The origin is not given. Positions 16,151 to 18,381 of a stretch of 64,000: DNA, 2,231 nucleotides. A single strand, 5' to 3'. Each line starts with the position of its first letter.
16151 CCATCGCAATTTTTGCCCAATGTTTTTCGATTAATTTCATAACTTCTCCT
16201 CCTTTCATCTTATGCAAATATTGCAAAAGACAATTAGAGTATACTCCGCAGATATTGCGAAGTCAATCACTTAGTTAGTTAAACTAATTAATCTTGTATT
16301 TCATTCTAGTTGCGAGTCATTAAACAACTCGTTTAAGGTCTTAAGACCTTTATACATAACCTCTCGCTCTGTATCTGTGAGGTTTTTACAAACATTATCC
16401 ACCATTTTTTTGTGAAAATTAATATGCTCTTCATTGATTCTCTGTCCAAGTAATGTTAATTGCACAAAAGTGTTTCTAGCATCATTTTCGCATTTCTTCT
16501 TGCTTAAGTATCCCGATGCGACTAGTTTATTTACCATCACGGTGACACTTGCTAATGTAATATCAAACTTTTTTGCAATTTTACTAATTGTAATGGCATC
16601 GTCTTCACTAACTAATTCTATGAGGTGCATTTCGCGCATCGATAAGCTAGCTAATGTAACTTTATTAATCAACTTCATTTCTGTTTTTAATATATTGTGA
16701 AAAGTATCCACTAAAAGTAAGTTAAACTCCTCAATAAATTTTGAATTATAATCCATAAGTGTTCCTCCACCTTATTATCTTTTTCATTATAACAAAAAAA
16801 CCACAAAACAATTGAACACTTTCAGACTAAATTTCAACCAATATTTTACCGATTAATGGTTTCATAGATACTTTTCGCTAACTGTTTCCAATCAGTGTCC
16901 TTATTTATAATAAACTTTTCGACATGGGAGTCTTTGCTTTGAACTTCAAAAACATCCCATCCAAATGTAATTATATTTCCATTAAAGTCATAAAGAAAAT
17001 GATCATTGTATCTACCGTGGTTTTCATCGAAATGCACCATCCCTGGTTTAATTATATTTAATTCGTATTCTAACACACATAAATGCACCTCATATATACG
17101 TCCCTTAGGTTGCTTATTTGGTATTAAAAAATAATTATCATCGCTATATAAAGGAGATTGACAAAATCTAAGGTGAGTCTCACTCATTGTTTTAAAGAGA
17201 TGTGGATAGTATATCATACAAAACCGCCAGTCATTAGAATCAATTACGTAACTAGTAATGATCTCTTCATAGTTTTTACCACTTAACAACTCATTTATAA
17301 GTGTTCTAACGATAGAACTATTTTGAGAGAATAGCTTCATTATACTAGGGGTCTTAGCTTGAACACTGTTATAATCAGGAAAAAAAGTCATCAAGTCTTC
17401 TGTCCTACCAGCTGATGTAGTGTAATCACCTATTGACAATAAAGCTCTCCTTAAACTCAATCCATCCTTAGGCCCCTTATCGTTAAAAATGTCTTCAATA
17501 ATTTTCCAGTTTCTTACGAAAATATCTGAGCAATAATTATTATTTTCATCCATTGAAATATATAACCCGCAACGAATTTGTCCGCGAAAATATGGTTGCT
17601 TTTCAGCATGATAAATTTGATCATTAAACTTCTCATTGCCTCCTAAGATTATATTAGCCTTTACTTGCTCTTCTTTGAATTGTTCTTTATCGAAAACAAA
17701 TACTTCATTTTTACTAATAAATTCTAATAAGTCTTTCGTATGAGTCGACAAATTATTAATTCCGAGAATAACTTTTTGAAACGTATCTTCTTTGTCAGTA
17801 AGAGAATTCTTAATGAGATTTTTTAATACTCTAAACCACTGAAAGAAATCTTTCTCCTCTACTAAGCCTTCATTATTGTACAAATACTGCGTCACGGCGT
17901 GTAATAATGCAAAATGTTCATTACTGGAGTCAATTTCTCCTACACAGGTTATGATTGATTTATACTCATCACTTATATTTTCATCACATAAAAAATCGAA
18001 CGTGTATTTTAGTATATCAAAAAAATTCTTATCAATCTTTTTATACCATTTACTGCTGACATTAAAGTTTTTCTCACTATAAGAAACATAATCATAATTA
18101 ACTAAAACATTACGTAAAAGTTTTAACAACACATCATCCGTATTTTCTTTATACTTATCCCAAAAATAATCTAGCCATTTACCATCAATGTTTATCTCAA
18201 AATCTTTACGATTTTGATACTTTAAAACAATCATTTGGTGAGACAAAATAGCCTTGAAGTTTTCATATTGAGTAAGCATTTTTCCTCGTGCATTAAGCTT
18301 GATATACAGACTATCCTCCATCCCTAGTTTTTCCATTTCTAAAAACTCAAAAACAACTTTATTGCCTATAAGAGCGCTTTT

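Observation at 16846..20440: Tandem, translationally coupled DUF262 (DGQQR) genes: a complete GmrSD-like nuclease followed by a 681-aa DUF262 protein with an unknown C-terminal domain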

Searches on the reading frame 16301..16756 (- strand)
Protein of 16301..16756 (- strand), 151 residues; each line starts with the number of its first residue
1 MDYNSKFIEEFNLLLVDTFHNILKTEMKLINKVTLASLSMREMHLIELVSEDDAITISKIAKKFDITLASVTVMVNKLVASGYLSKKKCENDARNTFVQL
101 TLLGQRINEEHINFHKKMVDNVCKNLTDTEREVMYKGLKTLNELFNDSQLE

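Call 6: search_protein_families(library=pfam, proteins=[window:16301-16756:-], max_evalue=0.01)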
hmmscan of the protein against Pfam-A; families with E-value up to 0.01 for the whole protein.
window:16301-16756:- (151 aa): 12 families
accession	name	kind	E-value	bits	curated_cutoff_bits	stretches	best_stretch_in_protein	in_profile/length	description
PF01047.28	MarR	-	4.7e-12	46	24.6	1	38-95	1-58/59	MarR family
PF12802.13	MarR_2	-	1.6e-07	31.8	27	1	39-94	4-60/61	MarR family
PF22381.2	Staph_reg_Sar_Rot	-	7.8e-07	29.6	27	1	37-102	11-76/85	Transcriptional regulator SarA/Rot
PF13412.12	HTH_24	-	2.6e-05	24.1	21.9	1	45-84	8-47/48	Winged helix-turn-helix DNA-binding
PF01325.25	Fe_dep_repress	-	7.6e-05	23.3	26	1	51-88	19-56/60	Iron dependent repressor, N-terminal DNA binding domain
PF01399.33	PCI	-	0.00017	22.1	22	1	32-85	17-70/84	PCI domain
PF13601.12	HTH_34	-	0.0002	21.9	27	1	46-117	6-78/80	Winged helix DNA-binding domain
PF13463.12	HTH_27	-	0.0013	19.4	22.2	1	39-101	2-65/68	Winged helix DNA-binding domain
PF09339.16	HTH_IclR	-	0.0018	18.5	22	1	43-86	6-50/52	IclR helix-turn-helix domain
PF21984.2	DnaD_N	-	0.002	18.7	27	1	52-101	33-82/101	DnaD N-terminal domain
PF25212.1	HVO_A0114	-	0.0052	17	27.6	0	36-89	18-71/84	HVO_A0114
PF04545.22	Sigma70_r4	-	0.0073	16.3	24.1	0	35-70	2-36/50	Sigma-70, region 4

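Call 7: search_protein_families(library=padloc, proteins=[window:16301-16756:-], max_evalue=0.01)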
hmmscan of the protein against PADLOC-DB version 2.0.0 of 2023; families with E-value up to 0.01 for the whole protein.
window:16301-16756:- (151 aa): 11 families
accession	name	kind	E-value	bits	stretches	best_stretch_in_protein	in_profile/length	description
PDLC03963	SoFic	-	3.4e-05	21.4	1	18-103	270-355/361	-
PDLC01852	CARF3--CARF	-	0.00016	19.6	1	28-105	130-205/208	-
PDLC01866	CARF3--CARF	-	0.00019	19.5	1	38-105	137-201/207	-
PDLC01850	CARF3--CARF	-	0.00021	19.2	1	29-95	135-200/209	-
PDLC01848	CARF3--CARF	-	0.00021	19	1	30-103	128-188/197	-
PDLC01879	CARF3--CARF_TM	-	0.00036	18.2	1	33-105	149-214/222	-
PDLC01438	Csa3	-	0.00074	17.6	1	38-128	147-223/305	"CAS-I,CAS-II,CAS-III,CAS-IV,CAS-V,CAS-VI; associated_signaling"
PDLC01434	CasR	-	0.0017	16.2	1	33-88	124-175/191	"CAS-I,CAS-II,CAS-III,CAS-IV,CAS-V,CAS-VI; associated_signaling"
PDLC01859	CARF3--CARF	-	0.0045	14.8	0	36-88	146-202/213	-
PDLC01860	CARF3--CARF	-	0.0047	15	1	36-105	139-205/210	-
PDLC01853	CARF3--CARF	-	0.0078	13.9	1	38-100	136-200/209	-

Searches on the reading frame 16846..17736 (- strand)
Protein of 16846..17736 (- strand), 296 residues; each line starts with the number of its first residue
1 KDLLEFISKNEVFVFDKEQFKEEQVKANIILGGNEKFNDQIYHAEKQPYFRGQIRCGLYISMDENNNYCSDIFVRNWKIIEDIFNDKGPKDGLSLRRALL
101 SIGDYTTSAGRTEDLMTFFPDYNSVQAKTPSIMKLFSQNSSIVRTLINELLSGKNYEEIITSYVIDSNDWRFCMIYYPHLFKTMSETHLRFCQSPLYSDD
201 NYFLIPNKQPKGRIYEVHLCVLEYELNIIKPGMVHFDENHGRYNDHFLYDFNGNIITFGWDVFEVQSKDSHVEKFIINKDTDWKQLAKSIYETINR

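Call 57: predict_structure(alignment_id=A4)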
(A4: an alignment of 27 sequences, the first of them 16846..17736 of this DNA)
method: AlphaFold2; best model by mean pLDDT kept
length: 296 residues; sequences in the alignment: 27
mean_pLDDT: 91.6   pTM: 0.89
mean pLDDT of the five models: 91.6, 90.6, 90.0, 89.6, 88.6
residues with pLDDT >= 90: 232; 70-90: 53; 50-70: 9; < 50: 2
segments of 3 or more residues with pLDDT < 50: none
pLDDT, mean of each block of 10 residues (from residue 1): 89 87 94 93 94 92 94 96 95 97 92 87 62 87 96 98 95 97 91 82 88 91 98 89 89 95 95 96 98 95
secondary structure, 60 per line:
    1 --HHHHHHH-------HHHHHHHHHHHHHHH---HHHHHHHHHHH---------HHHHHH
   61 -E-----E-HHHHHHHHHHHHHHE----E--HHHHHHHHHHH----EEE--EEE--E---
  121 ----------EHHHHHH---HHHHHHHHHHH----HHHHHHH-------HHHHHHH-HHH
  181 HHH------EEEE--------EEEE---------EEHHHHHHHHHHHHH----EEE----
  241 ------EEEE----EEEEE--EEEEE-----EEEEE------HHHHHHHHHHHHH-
elements in order: H3-9 H17-31 H35-45 H55-60 H70-83 H92-102 E107-109 E112-114 H132-137 H141-151 H156-162 H170-176 H178-183 E190-193 E202-205 H217-229 E234-236 E247-250 E255-259 E262-266 E272-276 H283-295

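Call 60: fold_search(model_id=the predicted structure, library=pdb)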
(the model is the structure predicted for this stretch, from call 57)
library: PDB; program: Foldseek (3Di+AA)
matches with E <= 10: 321; with E <= 0.001: 0
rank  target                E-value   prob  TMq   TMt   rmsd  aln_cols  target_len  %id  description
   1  5kew_E                4.1e-01  0.38  0.14  0.38   8.2        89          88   13  Vibrio parahaemolyticus VtrA/VtrC complex bound to the bile salt taurodeoxycholate (released 2016-07-20)
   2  5kew_A                7.2e-01  0.33  0.15  0.38   8.7        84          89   13  Vibrio parahaemolyticus VtrA/VtrC complex bound to the bile salt taurodeoxycholate (released 2016-07-20)
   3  8cit_C                8.9e-01  0.04  0.13  0.13  17.1       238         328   12  The FERM domain of human moesin mutant L281R (released 2023-03-01)
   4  2ojx_A                1.0e+00  0.04  0.08  0.11  15.2       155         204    8  Molecular and structural basis of polo-like kinase 1 substrate recognition: Implications in centrosomal localization (released 2007-02-13)
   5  6fhm_A                1.1e+00  0.10  0.13  0.18  14.0       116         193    8  Crystal structure of the F47E mutant of the lipoprotein localization factor, LolA (released 2018-07-25)
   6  3wa0_B                1.1e+00  0.04  0.14  0.14  16.9       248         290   10  Crystal structure of merlin complexed with DCAF1/VprBP (released 2014-05-28)
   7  5kev_A                1.2e+00  0.23  0.15  0.38   8.7        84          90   14  Vibrio parahaemolyticus VtrA/VtrC complex (released 2016-07-20)
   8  3tg9_B                1.2e+00  0.04  0.14  0.13  17.1       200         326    9  The crystal structure of penicillin binding protein from Bacillus halodurans (released 2011-08-31)
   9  4whh_A                1.3e+00  0.04  0.09  0.12  16.1       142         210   10  A New Class of Peptidomimetics Targeting the Polo-box Domain of Polo-like kinase 1 (released 2014-12-03)
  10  2d11_A                1.3e+00  0.03  0.14  0.14  17.0       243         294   10  Crystal structure of the Radixin FERM domain complexed with the NHERF-2 C-terminal tail peptide (released 2006-07-18)
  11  3tvv_A                1.4e+00  0.04  0.07  0.08  11.8        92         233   10  Structure of the tandem PH domains of Rtt106 (residues 68-315) (released 2012-02-01)
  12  4dfw_A                1.4e+00  0.03  0.09  0.11  16.6       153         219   10  Oxime-based Post Solid-phase Peptide Diversification: Identification of High Affinity Polo-like Kinase 1 (Plk1) Polo-b (released 2012-03-28)
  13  1h4r_A                1.4e+00  0.03  0.13  0.13  16.4       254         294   11  Crystal Structure of the FERM domain of Merlin, the Neurofibromatosis 2 Tumor Suppressor Protein. (released 2002-01-16)
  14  4n7v_A                1.7e+00  0.09  0.14  0.18  14.6       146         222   10  Crystal structure of human Plk4 cryptic polo box (CPB) in complex with a Cep152 N-terminal fragment (released 2014-07-02)
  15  6fhm_B                1.8e+00  0.08  0.13  0.19  14.1       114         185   10  Crystal structure of the F47E mutant of the lipoprotein localization factor, LolA (released 2018-07-25)
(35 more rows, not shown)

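Call 65: fold_search(model_id=the predicted structure, library=viral)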
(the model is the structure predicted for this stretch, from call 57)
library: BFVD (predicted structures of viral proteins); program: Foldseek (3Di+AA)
matches with E <= 10: 761; with E <= 0.001: 0
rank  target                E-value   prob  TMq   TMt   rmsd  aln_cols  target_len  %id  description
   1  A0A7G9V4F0            4.5e-02  1.00  0.21  0.54   3.7        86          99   15  (no name in the UniProt tables at hand)
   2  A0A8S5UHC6            1.1e-01  1.00  0.21  0.63   3.3        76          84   10  Lsm C-terminal [Siphoviridae sp. ct0eR1]
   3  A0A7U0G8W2            1.5e-01  0.13  0.12  0.22  11.8       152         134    7  (no name in the UniProt tables at hand)
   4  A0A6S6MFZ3            1.7e-01  0.89  0.20  0.50   4.1        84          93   14  (no name in the UniProt tables at hand)
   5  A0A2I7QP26            2.3e-01  0.77  0.21  0.10   7.0       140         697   12  (no name in the UniProt tables at hand)
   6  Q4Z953                2.7e-01  0.82  0.17  0.52   3.8        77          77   13  ORF162 [Staphylococcus phage Twort (strain DSM 17442 / HER 48)]
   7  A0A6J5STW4            3.0e-01  0.66  0.16  0.27   7.7        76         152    9  Uncharacterized protein [uncultured Caudovirales phage]
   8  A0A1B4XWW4            3.0e-01  0.08  0.16  0.07  16.3       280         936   12  DNA ligase 1 [Tenacibaculum phage pT24]
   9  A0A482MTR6            3.6e-01  0.47  0.14  0.42   6.6        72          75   17  Uncharacterized protein [Escherichia phage PTXU04]
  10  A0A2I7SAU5            3.6e-01  0.06  0.14  0.11  17.3       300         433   10  (no name in the UniProt tables at hand)
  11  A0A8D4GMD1            3.8e-01  0.87  0.20  0.61   3.4        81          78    6  (no name in the UniProt tables at hand)
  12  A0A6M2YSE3            3.8e-01  0.30  0.12  0.15   6.7        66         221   15  (no name in the UniProt tables at hand)
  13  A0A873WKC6            3.8e-01  0.16  0.19  0.14  15.6       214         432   11  (no name in the UniProt tables at hand)
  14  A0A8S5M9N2            4.5e-01  0.35  0.12  0.38   8.3        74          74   14  Uncharacterized protein [Podoviridae sp. ctbO711]
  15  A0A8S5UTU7            4.5e-01  0.12  0.13  0.13  14.7       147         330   10  Uncharacterized protein [Myoviridae sp. ctYA416]
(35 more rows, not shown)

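Call 66: search_protein_families(library=pfam, proteins=[window:16846-17736:-], max_evalue=10)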
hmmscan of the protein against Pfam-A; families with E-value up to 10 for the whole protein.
window:16846-17736:- (296 aa): 0 families

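Call 69: search_protein_representatives(alignment_id=A4)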
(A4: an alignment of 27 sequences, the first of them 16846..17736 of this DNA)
Query: 27 sequences, 289 profile positions. Proteins with E-value up to 0.001 (for the whole library): 1157; up to 1e-10: 585; up to 1e-30: 71. The best 150 are listed.
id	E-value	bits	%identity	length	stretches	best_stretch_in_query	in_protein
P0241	7.5e-126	435.9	-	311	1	2-286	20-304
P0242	1.1e-118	412.4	-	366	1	2-286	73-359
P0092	3.2e-116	404.3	-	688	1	2-287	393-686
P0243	5.3e-110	383.9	-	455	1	2-286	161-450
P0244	1.5e-108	379.1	-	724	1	1-287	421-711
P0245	2.6e-106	371.8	-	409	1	2-285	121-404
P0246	1.9e-103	362.4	-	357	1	2-286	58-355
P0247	2.4e-98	345.7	-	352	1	24-286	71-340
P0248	2.0e-95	336.1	-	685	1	2-286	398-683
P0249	6.4e-92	324.6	-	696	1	2-286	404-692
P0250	5.5e-91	321.5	-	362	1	2-287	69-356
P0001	1.0e-89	317.4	-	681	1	1-287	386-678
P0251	2.8e-87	309.3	-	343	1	11-286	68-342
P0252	3.2e-87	309.2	-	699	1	2-282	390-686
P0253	7.4e-87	308.0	-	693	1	3-286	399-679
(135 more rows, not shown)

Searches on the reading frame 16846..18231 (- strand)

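Call 66: search_protein_families(library=pfam, proteins=[window:16846-18231:-], max_evalue=10)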
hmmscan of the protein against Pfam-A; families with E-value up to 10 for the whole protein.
window:16846-18231:- (461 aa): 1 family
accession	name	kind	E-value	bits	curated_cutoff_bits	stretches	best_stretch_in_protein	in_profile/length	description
PF02020.24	W2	-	0.083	13.4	30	1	102-135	15-47/79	eIF4-gamma/eIF5/eIF2-epsilon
